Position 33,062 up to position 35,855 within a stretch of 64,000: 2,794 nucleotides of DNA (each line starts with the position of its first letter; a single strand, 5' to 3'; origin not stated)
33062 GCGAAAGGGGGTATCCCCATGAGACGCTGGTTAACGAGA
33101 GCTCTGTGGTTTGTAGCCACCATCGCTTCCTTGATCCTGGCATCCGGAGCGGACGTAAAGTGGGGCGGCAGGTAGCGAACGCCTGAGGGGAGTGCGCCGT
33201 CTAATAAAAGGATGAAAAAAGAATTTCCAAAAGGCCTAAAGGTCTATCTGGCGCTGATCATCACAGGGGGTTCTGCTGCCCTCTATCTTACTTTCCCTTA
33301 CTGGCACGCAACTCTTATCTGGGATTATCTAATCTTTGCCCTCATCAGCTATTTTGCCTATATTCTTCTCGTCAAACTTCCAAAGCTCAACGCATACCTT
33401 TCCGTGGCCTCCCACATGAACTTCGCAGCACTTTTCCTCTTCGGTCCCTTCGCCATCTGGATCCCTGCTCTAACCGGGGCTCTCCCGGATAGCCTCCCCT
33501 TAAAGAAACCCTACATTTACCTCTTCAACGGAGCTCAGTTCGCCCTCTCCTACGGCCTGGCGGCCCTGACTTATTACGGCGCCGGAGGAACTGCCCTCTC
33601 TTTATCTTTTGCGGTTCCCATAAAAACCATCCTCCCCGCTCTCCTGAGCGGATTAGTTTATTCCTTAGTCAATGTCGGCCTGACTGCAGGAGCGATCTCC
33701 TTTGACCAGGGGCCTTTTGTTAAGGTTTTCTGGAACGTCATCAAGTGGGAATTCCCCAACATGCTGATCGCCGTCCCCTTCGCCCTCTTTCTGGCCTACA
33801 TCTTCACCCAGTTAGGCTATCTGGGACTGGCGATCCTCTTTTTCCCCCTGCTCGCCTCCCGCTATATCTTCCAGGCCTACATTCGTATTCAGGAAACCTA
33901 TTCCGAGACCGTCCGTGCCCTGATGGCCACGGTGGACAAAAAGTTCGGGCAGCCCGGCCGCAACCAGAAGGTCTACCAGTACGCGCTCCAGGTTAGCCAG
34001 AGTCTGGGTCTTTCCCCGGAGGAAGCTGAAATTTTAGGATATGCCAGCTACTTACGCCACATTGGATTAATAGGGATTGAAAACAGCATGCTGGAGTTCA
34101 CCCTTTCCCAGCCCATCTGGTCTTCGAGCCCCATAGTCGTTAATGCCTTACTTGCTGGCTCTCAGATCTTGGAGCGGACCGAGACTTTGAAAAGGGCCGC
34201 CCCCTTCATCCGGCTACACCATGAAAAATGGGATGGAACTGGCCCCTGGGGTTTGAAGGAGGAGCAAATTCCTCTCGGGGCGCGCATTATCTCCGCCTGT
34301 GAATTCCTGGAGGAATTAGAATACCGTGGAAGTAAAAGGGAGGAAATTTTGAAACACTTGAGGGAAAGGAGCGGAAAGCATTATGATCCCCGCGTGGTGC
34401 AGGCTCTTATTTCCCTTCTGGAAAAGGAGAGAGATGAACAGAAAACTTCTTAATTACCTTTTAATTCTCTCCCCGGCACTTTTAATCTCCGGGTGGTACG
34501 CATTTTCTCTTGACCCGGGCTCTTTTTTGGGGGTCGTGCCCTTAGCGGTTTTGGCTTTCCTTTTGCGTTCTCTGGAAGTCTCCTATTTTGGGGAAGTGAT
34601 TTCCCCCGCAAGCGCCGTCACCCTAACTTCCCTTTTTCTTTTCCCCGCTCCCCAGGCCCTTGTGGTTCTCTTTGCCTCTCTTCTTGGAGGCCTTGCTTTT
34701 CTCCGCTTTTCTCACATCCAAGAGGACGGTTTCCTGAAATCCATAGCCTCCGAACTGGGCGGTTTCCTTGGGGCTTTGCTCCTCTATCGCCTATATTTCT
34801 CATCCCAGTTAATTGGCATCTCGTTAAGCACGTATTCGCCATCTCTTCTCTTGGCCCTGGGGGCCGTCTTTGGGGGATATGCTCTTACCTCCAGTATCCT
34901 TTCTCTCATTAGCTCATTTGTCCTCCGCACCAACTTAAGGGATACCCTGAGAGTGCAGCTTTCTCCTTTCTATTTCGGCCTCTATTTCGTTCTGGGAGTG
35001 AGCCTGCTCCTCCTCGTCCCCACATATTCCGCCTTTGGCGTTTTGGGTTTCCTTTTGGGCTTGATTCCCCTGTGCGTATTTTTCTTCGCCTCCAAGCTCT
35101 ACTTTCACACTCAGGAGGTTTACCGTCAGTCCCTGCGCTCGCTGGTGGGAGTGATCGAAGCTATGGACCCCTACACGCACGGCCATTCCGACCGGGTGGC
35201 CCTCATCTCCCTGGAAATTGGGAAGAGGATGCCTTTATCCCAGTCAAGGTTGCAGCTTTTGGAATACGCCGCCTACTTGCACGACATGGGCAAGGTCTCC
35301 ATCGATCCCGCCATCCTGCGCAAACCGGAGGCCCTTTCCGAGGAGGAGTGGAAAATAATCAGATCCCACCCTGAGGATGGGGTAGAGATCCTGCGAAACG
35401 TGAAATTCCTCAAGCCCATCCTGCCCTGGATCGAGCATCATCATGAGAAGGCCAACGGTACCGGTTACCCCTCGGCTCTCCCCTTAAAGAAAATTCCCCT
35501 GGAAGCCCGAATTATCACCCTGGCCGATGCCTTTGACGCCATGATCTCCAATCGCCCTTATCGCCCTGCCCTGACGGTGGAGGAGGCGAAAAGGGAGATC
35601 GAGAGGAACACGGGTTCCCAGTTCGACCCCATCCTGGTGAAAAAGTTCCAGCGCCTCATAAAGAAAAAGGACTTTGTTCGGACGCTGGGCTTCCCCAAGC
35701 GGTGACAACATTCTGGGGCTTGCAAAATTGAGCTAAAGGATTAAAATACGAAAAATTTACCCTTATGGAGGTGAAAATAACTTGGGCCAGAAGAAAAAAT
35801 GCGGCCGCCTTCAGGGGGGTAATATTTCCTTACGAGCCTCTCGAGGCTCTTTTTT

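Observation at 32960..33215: Structured leader with long-range 9-15 bp helix enclosing a 31-codon TM micro-ORF upstream of tandem 7TM-HD-GYP genes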

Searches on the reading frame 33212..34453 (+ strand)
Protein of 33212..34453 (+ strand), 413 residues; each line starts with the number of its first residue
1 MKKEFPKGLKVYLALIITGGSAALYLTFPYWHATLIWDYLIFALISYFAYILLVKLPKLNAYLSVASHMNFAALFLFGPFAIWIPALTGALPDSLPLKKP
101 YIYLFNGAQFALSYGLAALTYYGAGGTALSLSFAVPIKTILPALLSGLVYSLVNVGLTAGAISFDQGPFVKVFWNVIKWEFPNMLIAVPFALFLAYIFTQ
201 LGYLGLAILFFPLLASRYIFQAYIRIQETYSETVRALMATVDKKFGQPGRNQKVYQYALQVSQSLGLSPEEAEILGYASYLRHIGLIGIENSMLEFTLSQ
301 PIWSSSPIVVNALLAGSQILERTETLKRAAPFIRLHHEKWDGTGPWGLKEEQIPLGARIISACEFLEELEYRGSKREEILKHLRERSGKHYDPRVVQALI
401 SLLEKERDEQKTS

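Call 8: search_protein_families(library=pfam, proteins=[window:33212-34453:+], max_evalue=0.01)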
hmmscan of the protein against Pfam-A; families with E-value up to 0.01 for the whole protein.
window:33212-34453:+ (413 aa): 3 families
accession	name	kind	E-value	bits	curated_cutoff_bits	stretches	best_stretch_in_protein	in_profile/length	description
PF13487.12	HD_5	-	1.5e-18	67.5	27.2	1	243-395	10-170/170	HD domain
PF20972.2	MASE9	-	8.7e-09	36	24.3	1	98-216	84-196/203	MASE9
PF01966.28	HD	-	0.0037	18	22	1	316-363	62-110/116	HD domain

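Call 9: find_related_loci(query=window:33212-34450:+, collection=genome_contigs, flank=4000)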
Query window:33212-34450:+ (413 aa) in genome_contigs; peptide patterns used: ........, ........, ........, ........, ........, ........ (x = any residue, [..] = any of these).
55 stretches matched a pattern; 2 encode a relative of the query (tblastn E <= 1e-3); 2 distinct loci.
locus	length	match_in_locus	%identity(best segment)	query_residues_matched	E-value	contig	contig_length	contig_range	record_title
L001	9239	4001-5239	82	1-413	0e+0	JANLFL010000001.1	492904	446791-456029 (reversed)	MAG: Caldisericota bacterium isolate A05DMB09 NODE_1_length_492904_cov_42.568245, whole genome shotgun sequence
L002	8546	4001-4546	24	232-406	2e-13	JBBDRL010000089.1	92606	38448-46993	MAG: Gemmatimonadota bacterium isolate LejiaC_66_33 Lejia_C_544_length_92606_cov_18, whole genome shotgun sequence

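Call 20: find_homologous_proteins(query=window:33212-34450:+, max_evalue=1e-20)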
Query window:33212-34450:+ (413 aa): 18 proteins with E <= 1e-20 among 8000 candidates.
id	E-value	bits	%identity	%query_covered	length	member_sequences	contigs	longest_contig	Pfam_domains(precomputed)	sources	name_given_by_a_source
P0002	5.2e-270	913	100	100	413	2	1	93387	PF20972.3,PF13487.13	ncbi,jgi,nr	ncbi:MAG: hypothetical protein NUV70_02650 [Caldiserica bacterium]|jgi:hypothetical protein|nr:hypot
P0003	5.4e-250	848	92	100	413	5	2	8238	PF20972.3,PF13487.13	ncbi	ncbi:MAG: HD-GYP domain-containing protein [bacterium]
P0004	1.1e-229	781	87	97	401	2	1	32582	PF20972.3,PF13487.13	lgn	-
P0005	7.1e-228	775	82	100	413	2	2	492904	PF20972.3,PF13487.13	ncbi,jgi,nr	ncbi:MAG: hypothetical protein NUV68_02150 [Caldiserica bacterium]|jgi:hypothetical protein|nr:hypot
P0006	2.3e-220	750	81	99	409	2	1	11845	PF20972.3,PF13487.13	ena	-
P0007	2.6e-219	747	80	99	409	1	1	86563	PF20972.3,PF13487.13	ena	-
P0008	2.9e-217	740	78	100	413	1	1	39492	PF20972.3,PF13487.13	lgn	-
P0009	2.6e-214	730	80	100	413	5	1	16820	PF13487.13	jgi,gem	-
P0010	2.8e-210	717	77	100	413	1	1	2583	PF13487.13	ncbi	ncbi:MAG: HD-GYP domain-containing protein [bacterium]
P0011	1.0e-170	586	64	100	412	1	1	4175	PF13487.13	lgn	-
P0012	2.7e-130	453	55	96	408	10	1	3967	PF20972.3,PF13487.13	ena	-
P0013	4.2e-128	446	53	98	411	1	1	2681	PF20972.3,PF13487.13,PF01966.29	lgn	-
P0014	1.3e-126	441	56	88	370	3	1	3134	PF13487.13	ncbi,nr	ncbi:MAG: hypothetical protein NTU59_00175, partial [Coprothermobacterota bacterium]|nr:hypothetical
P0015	1.4e-122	428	56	88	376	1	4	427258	PF20972.3,PF13487.13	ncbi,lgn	-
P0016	1.4e-26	112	27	87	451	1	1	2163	PF20972.3,PF13487.13,PF01966.29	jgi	jgi:HD-GYP domain-containing protein (c-di-GMP phosphodiesterase class II)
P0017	2.8e-26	111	26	98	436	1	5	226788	PF13487.13,PF01966.29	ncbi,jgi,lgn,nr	ncbi:HD-GYP domain-containing protein [Candidatus Acetothermia bacterium]|jgi:putative nucleotidyltr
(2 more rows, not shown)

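Call 21: find_encoding_contigs(protein=P0015, flank=4000, max_places=2)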
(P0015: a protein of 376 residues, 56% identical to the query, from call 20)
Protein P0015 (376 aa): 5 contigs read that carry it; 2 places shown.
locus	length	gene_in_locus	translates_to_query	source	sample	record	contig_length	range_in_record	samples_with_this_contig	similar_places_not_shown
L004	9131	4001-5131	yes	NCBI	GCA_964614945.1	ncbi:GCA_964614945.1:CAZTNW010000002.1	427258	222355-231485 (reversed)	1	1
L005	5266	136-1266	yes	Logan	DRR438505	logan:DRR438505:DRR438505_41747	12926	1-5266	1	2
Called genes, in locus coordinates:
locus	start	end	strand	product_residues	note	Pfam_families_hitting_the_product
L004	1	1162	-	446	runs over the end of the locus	PF02878:PGM_PMM_I, PF02879:PGM_PMM_II, PF02880:PGM_PMM_III, PF00408:PGM_PMM_IV (weak)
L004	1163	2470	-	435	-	PF03446:NAD_binding_2 (weak), PF03721:UDPG_MGDP_dh_N, PF00984:UDPG_MGDP_dh, PF03720:UDPG_MGDP_dh_C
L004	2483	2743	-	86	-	PF01951:Archease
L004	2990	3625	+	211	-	-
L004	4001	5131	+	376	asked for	PF20972:MASE9 (weak), PF13487:HD_5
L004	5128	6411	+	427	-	PF13487:HD_5, PF01966:HD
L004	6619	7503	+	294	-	PF04055:Radical_SAM, PF13186:SPASM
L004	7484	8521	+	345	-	PF07318:DUF1464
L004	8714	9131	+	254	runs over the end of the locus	PF10418:DHODB_Fe-S_bind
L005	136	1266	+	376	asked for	PF20972:MASE9 (weak), PF13487:HD_5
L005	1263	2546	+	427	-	PF13487:HD_5, PF01966:HD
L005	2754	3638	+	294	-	PF04055:Radical_SAM, PF13186:SPASM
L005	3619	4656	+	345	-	PF07318:DUF1464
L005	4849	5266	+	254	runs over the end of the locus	PF10418:DHODB_Fe-S_bind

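Call 22: find_encoding_contigs(protein=P0011, flank=4000, max_places=2)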
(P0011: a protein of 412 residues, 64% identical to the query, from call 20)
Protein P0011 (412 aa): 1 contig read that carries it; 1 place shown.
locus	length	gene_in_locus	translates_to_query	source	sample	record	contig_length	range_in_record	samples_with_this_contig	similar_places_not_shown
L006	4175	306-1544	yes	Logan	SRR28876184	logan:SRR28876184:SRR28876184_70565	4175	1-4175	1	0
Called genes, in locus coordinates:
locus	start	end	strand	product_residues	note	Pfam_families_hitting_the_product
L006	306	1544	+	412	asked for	PF13487:HD_5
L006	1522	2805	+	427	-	PF13487:HD_5, PF01966:HD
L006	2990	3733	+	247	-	PF10418:DHODB_Fe-S_bind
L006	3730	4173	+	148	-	?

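Call 23: find_encoding_contigs(protein=P0012, flank=4000, max_places=2)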
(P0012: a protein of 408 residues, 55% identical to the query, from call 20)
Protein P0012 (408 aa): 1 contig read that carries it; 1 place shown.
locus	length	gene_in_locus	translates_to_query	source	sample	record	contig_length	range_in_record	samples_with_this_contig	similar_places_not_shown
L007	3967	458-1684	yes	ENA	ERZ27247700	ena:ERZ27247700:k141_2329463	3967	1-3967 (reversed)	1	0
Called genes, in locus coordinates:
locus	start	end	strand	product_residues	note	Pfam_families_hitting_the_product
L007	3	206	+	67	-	?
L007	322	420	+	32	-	-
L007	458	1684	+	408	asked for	PF20972:MASE9 (weak), PF13487:HD_5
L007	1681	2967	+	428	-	PF13487:HD_5, PF01966:HD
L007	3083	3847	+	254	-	PF10418:DHODB_Fe-S_bind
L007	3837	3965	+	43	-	?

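Call 24: find_encoding_contigs(protein=P0013, flank=4000, max_places=2)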
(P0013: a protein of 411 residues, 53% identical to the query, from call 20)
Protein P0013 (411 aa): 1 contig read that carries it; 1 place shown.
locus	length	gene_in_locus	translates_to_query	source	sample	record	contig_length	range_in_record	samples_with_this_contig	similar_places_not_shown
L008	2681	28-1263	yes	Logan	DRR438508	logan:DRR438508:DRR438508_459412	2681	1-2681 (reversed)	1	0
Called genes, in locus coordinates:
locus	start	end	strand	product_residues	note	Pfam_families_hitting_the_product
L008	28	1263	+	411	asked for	PF20972:MASE9 (weak), PF13487:HD_5, PF01966:HD (weak)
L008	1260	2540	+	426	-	PF13487:HD_5, PF01966:HD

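Call 31: find_encoding_contigs(protein=P0004, flank=1500, max_places=1)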
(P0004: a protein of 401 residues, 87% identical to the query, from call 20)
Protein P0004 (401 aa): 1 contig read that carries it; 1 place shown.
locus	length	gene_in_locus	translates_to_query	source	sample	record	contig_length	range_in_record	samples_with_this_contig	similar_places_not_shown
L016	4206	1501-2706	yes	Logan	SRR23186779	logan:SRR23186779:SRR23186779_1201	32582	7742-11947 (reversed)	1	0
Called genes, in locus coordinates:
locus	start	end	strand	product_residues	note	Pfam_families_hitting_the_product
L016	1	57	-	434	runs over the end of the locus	PF01210:NAD_Gly3P_dh_N (weak), PF03446:NAD_binding_2, PF03721:UDPG_MGDP_dh_N, PF00984:UDPG_MGDP_dh, PF03720:UDPG_MGDP_dh_C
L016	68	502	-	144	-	PF01951:Archease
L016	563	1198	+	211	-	-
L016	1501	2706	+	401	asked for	PF20972:MASE9 (weak), PF13487:HD_5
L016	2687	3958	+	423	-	PF13487:HD_5, PF01966:HD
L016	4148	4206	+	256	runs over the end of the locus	PF10418:DHODB_Fe-S_bind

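Call 32: find_encoding_contigs(protein=P0006, flank=1500, max_places=1)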
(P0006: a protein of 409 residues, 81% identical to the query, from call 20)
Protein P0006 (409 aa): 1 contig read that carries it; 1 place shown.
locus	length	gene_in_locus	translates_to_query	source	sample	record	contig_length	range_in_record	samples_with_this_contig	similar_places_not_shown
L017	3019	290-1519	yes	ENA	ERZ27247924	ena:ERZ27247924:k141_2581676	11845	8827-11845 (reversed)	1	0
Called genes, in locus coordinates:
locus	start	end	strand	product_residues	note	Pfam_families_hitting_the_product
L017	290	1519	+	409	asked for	PF20972:MASE9 (weak), PF13487:HD_5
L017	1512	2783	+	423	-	PF13487:HD_5, PF01966:HD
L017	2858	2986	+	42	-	-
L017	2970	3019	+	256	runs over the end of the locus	PF10418:DHODB_Fe-S_bind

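Call 33: find_encoding_contigs(protein=P0007, flank=1500, max_places=1)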
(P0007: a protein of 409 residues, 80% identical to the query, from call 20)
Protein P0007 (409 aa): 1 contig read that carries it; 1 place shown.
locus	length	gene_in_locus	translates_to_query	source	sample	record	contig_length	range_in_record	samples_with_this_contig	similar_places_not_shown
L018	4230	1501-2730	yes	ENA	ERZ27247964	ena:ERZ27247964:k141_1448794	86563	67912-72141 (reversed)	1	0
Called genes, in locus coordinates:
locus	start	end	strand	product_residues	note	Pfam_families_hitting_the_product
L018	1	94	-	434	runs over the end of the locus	PF01210:NAD_Gly3P_dh_N (weak), PF03446:NAD_binding_2, PF03721:UDPG_MGDP_dh_N, PF00984:UDPG_MGDP_dh, PF03720:UDPG_MGDP_dh_C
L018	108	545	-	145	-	PF01951:Archease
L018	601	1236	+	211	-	-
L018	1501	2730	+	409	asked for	PF20972:MASE9 (weak), PF13487:HD_5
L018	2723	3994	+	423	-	PF13487:HD_5, PF01966:HD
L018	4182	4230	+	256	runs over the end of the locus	PF10418:DHODB_Fe-S_bind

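Call 34: find_encoding_contigs(protein=P0008, flank=1500, max_places=1)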
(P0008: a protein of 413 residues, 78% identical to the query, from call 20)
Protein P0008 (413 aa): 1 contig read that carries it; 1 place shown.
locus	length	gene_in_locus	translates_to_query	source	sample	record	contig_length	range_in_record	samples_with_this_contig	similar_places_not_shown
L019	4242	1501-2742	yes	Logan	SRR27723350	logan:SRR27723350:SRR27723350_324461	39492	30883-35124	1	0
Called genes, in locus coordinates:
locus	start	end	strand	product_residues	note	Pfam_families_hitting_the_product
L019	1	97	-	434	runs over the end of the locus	PF01210:NAD_Gly3P_dh_N (weak), PF03446:NAD_binding_2, PF03721:UDPG_MGDP_dh_N, PF00984:UDPG_MGDP_dh, PF03720:UDPG_MGDP_dh_C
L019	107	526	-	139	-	PF01951:Archease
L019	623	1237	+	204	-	-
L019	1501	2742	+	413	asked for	PF20972:MASE9 (weak), PF13487:HD_5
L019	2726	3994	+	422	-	PF13487:HD_5, PF01966:HD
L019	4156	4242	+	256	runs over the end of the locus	PF10418:DHODB_Fe-S_bind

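Call 35: find_encoding_contigs(protein=P0010, flank=1500, max_places=1)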
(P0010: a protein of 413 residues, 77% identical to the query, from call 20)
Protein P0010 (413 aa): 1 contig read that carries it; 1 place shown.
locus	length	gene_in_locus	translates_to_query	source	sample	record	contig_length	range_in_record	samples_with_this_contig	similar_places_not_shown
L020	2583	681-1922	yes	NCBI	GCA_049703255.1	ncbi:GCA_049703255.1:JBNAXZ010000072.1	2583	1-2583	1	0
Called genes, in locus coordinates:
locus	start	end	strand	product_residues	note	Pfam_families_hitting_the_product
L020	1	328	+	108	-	?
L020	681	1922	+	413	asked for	PF13487:HD_5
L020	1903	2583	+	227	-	?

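Call 51: find_encoding_contigs(protein=P0017, flank=2500, max_places=2)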
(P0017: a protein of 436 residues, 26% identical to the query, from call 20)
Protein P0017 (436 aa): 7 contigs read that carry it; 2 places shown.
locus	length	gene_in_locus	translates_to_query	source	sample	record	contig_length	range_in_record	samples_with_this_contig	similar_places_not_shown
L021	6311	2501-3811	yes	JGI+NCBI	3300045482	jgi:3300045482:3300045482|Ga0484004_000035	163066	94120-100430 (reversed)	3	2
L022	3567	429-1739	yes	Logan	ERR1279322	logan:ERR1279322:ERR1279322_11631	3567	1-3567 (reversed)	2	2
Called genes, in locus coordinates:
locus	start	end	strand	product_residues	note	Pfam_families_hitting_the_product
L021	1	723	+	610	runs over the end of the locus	PF00989:PAS (faint), PF08448:PAS_4 (faint), PF13188:PAS_8 (faint), PF13426:PAS_9 (faint), PF00512:HisKA, PF02518:HATPase_c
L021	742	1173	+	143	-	PF00072:Response_reg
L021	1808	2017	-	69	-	-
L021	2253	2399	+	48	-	-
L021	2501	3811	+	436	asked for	PF13487:HD_5, PF01966:HD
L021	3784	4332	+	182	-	PF17248:DUF5317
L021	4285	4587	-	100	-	PF01402:RHH_1 (weak)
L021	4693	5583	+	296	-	PF00586:AIRS, PF02769:AIRS_C (weak)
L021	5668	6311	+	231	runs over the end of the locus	-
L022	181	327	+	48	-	-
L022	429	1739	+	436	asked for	PF13487:HD_5, PF01966:HD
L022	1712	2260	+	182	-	PF17248:DUF5317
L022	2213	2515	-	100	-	PF01402:RHH_1 (weak)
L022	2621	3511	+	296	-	PF00586:AIRS, PF02769:AIRS_C (weak)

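Call 62: search_protein_families(library=ncbifam, proteins=[window:33212-34450:+], max_evalue=1)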
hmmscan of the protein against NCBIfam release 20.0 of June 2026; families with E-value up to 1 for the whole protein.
window:33212-34450:+ (413 aa): 1 family
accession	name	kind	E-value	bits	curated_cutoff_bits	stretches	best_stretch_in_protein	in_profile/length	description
NF053512.1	nitric_RR_NosR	exception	1.1e-30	107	400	1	221-411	165-362/422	response regulator c-di-GMP phosphodiesterase, NosR family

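Call 63: search_protein_families(library=pfam, proteins=[L021:2501-3808:+, L021:3784-4329:+], max_evalue=1)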
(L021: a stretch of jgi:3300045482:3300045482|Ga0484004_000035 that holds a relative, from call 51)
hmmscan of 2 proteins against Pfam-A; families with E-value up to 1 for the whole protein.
L021:2501-3808:+ (436 aa): 7 families
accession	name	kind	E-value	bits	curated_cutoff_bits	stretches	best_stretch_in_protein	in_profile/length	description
PF13487.12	HD_5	-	1.4e-42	145.8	27.2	1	242-412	3-170/170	HD domain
PF01966.28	HD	-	2.2e-23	83.2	22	1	254-374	2-115/116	HD domain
PF20972.2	MASE9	-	0.00022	21.6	24.3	1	36-222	17-192/203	MASE9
PF08668.18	HDOD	-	0.00052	20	22.9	1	251-298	93-138/196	HDOD domain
PF11728.13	ArAE_1_C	-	0.021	15.3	22.4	1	228-281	71-123/166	Putative aromatic acid exporter C-terminal domain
PF13567.11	DUF4131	-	0.024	14.8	31.6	1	186-278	5-84/165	Domain of unknown function (DUF4131)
PF23809.1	Phage_holin_9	-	0.04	14.2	27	1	186-216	48-78/130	Bacteriophage holin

L021:3784-4329:+ (182 aa): 1 family
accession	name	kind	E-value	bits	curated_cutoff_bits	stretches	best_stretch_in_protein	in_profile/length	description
PF17248.7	DUF5317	-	1.5e-36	126.1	25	1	27-177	2-151/151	Family of unknown function (DUF5317)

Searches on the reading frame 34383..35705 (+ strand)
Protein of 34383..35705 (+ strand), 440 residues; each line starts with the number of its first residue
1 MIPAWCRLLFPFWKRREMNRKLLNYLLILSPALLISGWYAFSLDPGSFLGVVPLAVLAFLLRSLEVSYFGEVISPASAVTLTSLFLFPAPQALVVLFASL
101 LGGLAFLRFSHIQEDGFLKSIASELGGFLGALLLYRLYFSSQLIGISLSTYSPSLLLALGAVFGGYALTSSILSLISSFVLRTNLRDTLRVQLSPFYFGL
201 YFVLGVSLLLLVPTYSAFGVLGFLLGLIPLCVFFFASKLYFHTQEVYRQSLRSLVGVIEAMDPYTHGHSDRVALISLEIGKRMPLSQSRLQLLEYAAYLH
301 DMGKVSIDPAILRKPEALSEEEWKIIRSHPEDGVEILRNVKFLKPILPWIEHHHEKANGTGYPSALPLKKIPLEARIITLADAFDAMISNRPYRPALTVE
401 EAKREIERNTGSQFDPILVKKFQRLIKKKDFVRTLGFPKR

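Call 8: search_protein_families(library=pfam, proteins=[window:34383-35705:+], max_evalue=0.01)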
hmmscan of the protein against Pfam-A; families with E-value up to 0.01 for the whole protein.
window:34383-35705:+ (440 aa): 2 families
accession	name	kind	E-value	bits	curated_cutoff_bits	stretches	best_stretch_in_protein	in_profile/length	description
PF13487.12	HD_5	-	9.4e-35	120.3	27.2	1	256-416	5-168/170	HD domain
PF01966.28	HD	-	1.5e-22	80.5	22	1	267-387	3-116/116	HD domain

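Call 62: search_protein_families(library=ncbifam, proteins=[window:34434-35702:+], max_evalue=1)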
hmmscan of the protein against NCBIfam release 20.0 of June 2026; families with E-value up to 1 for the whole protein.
window:34434-35702:+ (423 aa): 5 families
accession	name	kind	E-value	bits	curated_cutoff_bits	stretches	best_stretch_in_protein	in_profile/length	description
NF053512.1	nitric_RR_NosR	exception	8.2e-37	127.2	400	1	225-412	169-357/422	response regulator c-di-GMP phosphodiesterase, NosR family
TIGR00277.1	HDIG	domain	3.7e-07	29.9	27.6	1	249-339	6-84/84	HDIG domain-containing metalloprotein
TIGR01596.1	cas3_HD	equivalog_domain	0.022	14.8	43.45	1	273-289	30-46/178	CRISPR-associated endonuclease Cas3''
NF045665.1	NTPtran_DVU1551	equivalog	0.15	11.1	315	1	237-288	207-260/359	DVU_1551 family NTP transferase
TIGR02621.3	cas3_GSU0051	exception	0.32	9.7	400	1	250-288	673-711/854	type I-G CRISPR-associated helicase/endonuclease Cas3g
